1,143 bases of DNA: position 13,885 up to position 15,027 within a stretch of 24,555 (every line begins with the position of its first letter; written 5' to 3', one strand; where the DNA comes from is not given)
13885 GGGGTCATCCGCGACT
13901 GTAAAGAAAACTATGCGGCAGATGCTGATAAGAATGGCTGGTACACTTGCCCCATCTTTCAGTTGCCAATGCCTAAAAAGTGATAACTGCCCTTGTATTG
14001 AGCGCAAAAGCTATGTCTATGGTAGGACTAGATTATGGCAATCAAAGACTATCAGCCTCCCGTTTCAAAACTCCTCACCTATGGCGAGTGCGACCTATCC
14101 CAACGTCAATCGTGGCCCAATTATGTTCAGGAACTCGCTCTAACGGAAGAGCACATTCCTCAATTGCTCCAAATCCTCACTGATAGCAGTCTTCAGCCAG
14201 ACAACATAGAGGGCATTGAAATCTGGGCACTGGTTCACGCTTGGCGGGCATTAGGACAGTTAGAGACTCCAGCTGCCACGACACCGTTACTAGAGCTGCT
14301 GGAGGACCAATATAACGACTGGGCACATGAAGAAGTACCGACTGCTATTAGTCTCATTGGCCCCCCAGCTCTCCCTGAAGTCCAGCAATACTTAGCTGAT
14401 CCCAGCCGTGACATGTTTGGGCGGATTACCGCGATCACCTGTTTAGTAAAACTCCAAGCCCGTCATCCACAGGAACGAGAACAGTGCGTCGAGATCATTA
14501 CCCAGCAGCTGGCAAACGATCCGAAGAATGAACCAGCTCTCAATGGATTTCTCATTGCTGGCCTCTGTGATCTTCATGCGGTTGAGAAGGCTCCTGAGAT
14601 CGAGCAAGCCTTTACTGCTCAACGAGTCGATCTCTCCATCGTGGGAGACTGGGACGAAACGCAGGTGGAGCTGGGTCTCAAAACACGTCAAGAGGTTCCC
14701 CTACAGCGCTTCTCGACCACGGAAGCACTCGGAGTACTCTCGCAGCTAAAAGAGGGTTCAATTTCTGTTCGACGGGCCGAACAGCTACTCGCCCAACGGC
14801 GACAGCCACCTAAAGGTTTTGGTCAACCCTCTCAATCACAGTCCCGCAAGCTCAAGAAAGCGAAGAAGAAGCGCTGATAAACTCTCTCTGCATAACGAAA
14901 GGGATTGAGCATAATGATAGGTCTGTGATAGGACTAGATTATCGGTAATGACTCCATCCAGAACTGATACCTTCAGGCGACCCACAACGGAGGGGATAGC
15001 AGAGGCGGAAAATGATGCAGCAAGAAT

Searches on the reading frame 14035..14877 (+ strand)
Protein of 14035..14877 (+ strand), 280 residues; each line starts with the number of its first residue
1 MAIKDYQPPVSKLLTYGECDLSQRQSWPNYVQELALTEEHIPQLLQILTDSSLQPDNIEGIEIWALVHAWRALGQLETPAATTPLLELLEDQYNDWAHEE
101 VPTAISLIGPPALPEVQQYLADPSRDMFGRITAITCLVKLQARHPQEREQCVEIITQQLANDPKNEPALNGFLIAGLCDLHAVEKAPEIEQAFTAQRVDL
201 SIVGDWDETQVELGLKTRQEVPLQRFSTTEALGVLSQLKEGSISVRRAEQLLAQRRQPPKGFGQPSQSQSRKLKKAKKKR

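Call 46: search_protein_families(library=pfam, proteins=[window:14035-14877:+], max_evalue=0.01)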
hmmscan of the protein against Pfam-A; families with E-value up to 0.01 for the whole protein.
window:14035-14877:+ (280 aa): 2 families
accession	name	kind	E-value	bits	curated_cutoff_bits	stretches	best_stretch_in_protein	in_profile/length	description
PF06685.17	DUF1186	-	7.6e-07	29.4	22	1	105-205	105-206/247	Protein of unknown function (DUF1186)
PF13646.12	HEAT_2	-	0.00025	21.7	27.7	0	68-96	50-78/88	HEAT repeats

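Call 74: search_protein_families(library=padloc, proteins=[window:14035-14877:+], max_evalue=0.001)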
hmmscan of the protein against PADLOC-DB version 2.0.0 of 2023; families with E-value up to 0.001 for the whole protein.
window:14035-14877:+ (280 aa): 0 families
